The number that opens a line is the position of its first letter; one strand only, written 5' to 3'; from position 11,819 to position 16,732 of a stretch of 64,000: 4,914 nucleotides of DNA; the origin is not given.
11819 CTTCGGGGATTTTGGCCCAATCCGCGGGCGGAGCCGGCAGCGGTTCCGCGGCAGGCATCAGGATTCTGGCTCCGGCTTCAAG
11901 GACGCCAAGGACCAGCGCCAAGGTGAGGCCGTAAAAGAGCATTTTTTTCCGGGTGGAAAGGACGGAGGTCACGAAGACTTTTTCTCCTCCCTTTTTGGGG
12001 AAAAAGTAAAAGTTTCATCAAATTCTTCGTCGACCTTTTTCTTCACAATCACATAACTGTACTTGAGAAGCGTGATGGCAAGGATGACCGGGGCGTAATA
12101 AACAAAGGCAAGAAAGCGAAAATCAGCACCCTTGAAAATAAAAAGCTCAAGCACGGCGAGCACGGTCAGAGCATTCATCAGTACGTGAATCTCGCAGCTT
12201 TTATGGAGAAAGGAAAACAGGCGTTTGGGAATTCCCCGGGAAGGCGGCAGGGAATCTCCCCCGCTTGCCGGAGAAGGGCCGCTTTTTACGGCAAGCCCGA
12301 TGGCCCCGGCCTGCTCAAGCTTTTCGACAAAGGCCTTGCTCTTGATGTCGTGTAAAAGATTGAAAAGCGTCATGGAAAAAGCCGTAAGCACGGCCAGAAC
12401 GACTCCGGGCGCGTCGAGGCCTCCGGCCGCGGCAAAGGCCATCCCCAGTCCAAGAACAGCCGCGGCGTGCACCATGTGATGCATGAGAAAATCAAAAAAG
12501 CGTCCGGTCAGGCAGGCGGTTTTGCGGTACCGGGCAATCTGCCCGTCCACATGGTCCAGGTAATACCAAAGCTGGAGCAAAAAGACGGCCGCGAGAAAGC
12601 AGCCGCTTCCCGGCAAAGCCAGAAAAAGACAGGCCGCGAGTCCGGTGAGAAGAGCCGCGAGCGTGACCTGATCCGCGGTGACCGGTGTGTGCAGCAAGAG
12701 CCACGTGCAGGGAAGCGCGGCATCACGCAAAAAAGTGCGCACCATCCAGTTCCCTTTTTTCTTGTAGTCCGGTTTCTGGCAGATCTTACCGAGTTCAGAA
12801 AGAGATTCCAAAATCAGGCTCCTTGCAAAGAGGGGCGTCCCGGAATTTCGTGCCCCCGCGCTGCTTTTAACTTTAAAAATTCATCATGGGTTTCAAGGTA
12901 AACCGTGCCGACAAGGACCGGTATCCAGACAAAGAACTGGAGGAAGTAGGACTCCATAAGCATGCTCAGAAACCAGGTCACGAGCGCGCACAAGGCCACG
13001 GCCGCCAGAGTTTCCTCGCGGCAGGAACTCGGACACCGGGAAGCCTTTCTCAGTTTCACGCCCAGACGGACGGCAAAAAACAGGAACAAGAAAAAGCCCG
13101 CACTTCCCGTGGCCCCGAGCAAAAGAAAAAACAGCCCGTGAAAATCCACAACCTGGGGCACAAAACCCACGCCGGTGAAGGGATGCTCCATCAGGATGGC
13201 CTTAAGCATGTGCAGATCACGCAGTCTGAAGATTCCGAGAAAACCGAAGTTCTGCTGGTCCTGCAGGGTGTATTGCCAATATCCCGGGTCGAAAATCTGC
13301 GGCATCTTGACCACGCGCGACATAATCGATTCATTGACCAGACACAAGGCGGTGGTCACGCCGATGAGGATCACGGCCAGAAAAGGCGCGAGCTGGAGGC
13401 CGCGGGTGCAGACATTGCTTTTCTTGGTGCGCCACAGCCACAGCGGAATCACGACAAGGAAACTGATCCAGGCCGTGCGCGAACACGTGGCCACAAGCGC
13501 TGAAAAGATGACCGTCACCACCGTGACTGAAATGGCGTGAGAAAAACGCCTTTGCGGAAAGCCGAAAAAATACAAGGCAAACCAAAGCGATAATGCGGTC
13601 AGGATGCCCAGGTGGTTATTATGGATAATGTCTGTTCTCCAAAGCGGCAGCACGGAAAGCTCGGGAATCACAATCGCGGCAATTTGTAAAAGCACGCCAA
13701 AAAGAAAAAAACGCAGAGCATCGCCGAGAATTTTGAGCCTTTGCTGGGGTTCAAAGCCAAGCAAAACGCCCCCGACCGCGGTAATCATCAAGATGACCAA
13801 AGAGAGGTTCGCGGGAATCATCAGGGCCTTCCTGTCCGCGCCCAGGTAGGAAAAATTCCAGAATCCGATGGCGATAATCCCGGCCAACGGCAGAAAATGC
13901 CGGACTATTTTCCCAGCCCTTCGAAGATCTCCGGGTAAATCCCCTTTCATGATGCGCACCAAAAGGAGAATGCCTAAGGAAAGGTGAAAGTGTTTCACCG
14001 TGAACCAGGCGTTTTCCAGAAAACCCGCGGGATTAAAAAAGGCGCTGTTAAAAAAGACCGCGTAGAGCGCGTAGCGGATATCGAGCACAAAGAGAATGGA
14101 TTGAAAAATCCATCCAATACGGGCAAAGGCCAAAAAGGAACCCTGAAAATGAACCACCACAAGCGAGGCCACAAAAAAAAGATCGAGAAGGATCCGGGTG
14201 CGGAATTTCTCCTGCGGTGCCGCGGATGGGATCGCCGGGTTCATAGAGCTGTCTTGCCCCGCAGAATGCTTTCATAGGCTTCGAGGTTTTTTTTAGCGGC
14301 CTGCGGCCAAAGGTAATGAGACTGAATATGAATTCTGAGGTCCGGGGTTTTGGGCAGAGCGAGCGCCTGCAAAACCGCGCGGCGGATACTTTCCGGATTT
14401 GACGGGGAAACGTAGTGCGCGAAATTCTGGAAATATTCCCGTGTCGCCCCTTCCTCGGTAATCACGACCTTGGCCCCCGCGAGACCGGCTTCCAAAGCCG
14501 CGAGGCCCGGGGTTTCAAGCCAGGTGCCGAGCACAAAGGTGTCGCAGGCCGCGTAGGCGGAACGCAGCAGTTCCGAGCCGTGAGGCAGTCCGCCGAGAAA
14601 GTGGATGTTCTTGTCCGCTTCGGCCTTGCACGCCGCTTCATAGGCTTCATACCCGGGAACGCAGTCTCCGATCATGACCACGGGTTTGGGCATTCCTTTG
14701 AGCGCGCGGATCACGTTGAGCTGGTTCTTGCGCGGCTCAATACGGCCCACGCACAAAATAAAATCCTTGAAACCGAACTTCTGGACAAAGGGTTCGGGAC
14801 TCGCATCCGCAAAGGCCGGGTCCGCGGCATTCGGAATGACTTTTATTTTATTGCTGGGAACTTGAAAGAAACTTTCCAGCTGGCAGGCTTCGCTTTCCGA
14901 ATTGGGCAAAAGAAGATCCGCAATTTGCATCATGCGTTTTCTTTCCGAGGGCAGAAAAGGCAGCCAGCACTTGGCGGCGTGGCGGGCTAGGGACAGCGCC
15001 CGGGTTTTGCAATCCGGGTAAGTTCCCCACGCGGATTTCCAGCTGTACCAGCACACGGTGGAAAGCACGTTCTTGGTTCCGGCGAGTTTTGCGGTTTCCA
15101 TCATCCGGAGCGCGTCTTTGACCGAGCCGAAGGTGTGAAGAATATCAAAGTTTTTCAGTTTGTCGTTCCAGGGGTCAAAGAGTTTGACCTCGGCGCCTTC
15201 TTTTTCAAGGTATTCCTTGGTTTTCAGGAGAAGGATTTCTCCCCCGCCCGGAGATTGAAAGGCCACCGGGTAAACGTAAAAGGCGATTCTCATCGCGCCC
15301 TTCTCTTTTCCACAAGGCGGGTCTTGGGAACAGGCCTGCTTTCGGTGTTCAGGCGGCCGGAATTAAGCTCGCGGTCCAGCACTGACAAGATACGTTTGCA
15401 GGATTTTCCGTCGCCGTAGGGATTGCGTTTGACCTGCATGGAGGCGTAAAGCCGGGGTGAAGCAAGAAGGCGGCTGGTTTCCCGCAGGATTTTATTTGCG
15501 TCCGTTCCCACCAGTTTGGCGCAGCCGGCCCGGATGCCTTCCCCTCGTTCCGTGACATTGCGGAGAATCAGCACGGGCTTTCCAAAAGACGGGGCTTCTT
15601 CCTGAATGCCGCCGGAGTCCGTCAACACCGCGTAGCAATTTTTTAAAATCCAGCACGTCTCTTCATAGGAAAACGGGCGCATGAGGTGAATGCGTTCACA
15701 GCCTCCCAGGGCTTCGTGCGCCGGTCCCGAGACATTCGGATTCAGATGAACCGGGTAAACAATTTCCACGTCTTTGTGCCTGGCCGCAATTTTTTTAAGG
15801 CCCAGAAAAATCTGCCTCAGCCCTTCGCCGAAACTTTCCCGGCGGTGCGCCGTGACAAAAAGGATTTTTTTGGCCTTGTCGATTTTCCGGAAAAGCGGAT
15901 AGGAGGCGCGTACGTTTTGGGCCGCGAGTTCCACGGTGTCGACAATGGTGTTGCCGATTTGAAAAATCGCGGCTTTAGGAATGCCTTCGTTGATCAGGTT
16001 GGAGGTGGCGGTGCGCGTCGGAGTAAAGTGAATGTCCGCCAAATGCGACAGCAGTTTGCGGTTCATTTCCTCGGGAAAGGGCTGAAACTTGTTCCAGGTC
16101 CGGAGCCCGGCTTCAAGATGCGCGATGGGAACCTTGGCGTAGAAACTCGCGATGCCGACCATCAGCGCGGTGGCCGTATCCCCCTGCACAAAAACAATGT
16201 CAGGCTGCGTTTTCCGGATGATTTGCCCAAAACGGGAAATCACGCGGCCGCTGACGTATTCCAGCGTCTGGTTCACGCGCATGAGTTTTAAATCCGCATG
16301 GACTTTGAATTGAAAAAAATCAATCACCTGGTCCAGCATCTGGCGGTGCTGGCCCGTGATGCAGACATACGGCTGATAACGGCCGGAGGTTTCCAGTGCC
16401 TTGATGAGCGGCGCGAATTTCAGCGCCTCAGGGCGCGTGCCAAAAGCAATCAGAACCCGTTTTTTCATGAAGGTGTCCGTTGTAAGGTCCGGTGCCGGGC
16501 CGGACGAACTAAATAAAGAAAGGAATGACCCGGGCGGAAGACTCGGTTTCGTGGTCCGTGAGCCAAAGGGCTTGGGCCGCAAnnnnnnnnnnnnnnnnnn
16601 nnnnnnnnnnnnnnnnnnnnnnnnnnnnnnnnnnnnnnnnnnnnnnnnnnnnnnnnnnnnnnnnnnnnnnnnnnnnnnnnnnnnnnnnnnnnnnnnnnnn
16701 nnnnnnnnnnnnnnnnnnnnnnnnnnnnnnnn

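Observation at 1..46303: Glycan supercluster of about 46 kb on one strand, running from lptD to the left window edge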

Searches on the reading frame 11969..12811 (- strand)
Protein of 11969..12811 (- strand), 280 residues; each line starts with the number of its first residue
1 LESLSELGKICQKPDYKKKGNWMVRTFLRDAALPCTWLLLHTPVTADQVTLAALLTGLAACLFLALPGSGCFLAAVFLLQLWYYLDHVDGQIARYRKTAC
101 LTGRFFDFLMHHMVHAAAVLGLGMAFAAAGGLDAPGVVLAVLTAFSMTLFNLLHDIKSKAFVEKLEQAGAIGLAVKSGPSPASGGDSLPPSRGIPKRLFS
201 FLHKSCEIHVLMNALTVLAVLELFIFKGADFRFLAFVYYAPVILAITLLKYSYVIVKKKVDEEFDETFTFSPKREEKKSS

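Call 4: search_protein_families(library=pfam, proteins=[window:11969-12811:-], max_evalue=0.001)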
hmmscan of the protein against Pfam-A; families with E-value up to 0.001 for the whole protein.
window:11969-12811:- (280 aa): 1 family
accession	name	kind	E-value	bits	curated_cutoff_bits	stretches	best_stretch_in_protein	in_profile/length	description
PF01066.26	CDP-OH_P_transf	-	1.9e-07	32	22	1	45-155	3-107/152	CDP-alcohol phosphatidyltransferase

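Call 20: search_protein_families(library=ncbifam, proteins=[window:11969-12811:-], max_evalue=0.00001)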
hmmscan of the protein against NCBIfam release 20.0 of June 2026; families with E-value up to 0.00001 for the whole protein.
window:11969-12811:- (280 aa): 3 families
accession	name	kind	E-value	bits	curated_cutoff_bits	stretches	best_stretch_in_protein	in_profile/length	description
NF040950.1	archin_ph_syn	equivalog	1.3e-09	38.1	180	1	25-124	5-102/191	archaetidylinositol phosphate synthase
NF045883.1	PIPSynth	equivalog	1.6e-07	31.2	170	1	24-169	3-143/197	phosphatidylinositol phosphate synthase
NF041135.1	IPPtranDIPPsyn_Thcocales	equivalog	9.2e-06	24.9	580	0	36-145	243-347/419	bifunctional L-myo-inositol-1-phosphate cytidylyltransferase/CDP-L-myo-inositol myo-inositolphosphotransferase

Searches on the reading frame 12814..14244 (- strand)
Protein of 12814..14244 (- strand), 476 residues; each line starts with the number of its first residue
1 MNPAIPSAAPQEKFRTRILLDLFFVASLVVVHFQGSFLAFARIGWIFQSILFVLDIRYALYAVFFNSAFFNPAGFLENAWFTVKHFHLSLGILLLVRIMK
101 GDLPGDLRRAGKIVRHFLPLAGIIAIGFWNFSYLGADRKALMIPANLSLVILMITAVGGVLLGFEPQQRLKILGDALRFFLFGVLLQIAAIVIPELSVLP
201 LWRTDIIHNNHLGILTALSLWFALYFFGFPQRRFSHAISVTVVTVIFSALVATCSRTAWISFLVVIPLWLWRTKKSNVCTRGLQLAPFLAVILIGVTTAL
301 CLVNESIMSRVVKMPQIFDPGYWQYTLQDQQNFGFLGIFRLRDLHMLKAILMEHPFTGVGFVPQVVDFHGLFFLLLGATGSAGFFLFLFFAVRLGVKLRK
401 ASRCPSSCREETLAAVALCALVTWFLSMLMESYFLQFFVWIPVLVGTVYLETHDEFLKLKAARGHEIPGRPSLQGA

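Call 4: search_protein_families(library=pfam, proteins=[window:12814-14244:-], max_evalue=0.001)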
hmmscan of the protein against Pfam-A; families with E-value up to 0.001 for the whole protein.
window:12814-14244:- (476 aa): 1 family
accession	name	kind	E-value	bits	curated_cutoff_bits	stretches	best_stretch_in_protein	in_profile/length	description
PF04932.20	Wzy_C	-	1.2e-05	25.6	31.7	1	245-367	5-128/149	O-Antigen ligase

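Call 34: search_protein_families(library=ncbifam, proteins=[window:12814-14244:-], max_evalue=0.00001)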
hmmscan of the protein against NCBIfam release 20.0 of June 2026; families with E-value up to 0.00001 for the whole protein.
window:12814-14244:- (476 aa): 0 families

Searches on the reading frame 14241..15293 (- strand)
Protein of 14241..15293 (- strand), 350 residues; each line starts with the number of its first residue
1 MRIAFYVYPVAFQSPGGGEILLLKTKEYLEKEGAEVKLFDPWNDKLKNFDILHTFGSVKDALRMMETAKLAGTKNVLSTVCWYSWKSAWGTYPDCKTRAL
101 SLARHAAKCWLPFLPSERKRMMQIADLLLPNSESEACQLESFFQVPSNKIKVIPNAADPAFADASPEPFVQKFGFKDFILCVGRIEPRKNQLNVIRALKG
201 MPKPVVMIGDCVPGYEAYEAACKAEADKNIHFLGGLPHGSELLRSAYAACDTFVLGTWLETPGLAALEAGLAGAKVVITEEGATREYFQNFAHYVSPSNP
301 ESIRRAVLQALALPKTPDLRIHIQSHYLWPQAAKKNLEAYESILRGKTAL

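Call 4: search_protein_families(library=pfam, proteins=[window:14241-15293:-], max_evalue=0.001)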
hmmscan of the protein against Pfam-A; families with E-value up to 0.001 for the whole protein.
window:14241-15293:- (350 aa): 3 families
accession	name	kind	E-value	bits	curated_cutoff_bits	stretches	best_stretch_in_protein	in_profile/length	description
PF00534.26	Glycos_transf_1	-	5.4e-17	62.3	26.4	1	176-317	15-162/172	Glycosyl transferases group 1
PF13692.12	Glyco_trans_1_4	-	6.1e-12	46.4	27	1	179-311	4-140/142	Glycosyl transferases group 1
PF13439.12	Glyco_transf_4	-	2.6e-07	31.2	28.5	1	48-160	72-169/170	Glycosyltransferase Family 4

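Call 34: search_protein_families(library=ncbifam, proteins=[window:14241-15293:-], max_evalue=0.00001)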
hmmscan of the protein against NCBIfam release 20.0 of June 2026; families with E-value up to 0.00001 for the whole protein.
window:14241-15293:- (350 aa): 8 families
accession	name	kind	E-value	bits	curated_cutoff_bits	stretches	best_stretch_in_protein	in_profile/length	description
TIGR04047.1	MSMEG_0565_glyc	hypoth_equivalog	1.2e-13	50.9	259.85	1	175-341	192-372/373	MSMEG_0565 family glycosyltransferase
NF053513.1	Gtran_IagA_BgsA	equivalog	3.1e-07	29.7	460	1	43-283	38-269/333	LTA glycolipid anchor biosynthesis glycosyltransferase, IagA/BgsA family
NF038295.1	EPS_HpsP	equivalog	1.2e-06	27.8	550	1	133-344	163-388/388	hormogonium polysaccharide biosynthesis glycosyltransferase HpsP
NF053787.1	GlcN_PG_synth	equivalog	2.2e-06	26.8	480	1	225-344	238-360/361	N-acetylglucosaminyl phosphatidylglycerol synthase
NF050063.1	ProtGlycPglJ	equivalog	2.5e-06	26.9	500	1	122-234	142-254/363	N-acetylgalactosamine-N,N'-diacetylbacillosaminyl-diphospho-undecaprenol 4-alpha-N-acetylgalactosaminyltransferase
NF041010.1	glycosy_Agl16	equivalog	4e-06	25.9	575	1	119-212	128-215/352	glycosylation protein Agl16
TIGR03999.1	thiol_BshA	equivalog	5.4e-06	25.6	273.7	0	141-290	161-313/375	N-acetyl-alpha-D-glucosaminyl L-malate synthase BshA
TIGR04157.1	glyco_rSAM_CFB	subfamily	6.4e-06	25.4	400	0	117-288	162-339/406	TIGR04157 family glycosyltransferase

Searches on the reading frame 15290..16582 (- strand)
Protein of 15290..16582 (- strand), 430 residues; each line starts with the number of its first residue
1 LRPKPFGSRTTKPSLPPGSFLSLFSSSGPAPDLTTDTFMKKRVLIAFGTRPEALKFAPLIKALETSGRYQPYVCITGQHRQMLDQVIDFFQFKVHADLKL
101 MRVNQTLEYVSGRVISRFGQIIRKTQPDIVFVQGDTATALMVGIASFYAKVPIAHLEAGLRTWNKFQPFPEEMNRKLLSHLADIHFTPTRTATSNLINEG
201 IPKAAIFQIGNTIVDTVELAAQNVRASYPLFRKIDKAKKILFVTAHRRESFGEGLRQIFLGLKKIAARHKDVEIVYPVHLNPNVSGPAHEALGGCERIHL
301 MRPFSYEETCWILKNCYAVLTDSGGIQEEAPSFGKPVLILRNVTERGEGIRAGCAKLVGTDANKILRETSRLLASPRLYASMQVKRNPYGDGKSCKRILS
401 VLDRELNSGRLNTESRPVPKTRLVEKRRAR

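Call 4: search_protein_families(library=pfam, proteins=[window:15290-16582:-], max_evalue=0.001)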
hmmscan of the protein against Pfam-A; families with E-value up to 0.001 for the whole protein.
window:15290-16582:- (430 aa): 1 family
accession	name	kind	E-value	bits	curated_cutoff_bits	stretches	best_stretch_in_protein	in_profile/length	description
PF02350.25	Epimerase_2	-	9.9e-110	367.1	30.6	1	61-402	1-346/347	UDP-N-acetylglucosamine 2-epimerase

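Call 34: search_protein_families(library=ncbifam, proteins=[window:15290-16468:-], max_evalue=0.00001)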
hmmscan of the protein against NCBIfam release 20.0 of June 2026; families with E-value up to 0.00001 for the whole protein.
window:15290-16468:- (392 aa): 2 families
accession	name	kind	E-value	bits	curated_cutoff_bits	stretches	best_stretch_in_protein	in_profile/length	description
TIGR00236.1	wecB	equivalog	9.1e-126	419.9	210.15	1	4-365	2-363/366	non-hydrolyzing UDP-N-acetylglucosamine 2-epimerase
TIGR03568.1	NeuC_NnaA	equivalog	1.8e-26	92.9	235.9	1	3-364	1-365/365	UDP-N-acetylglucosamine 2-epimerase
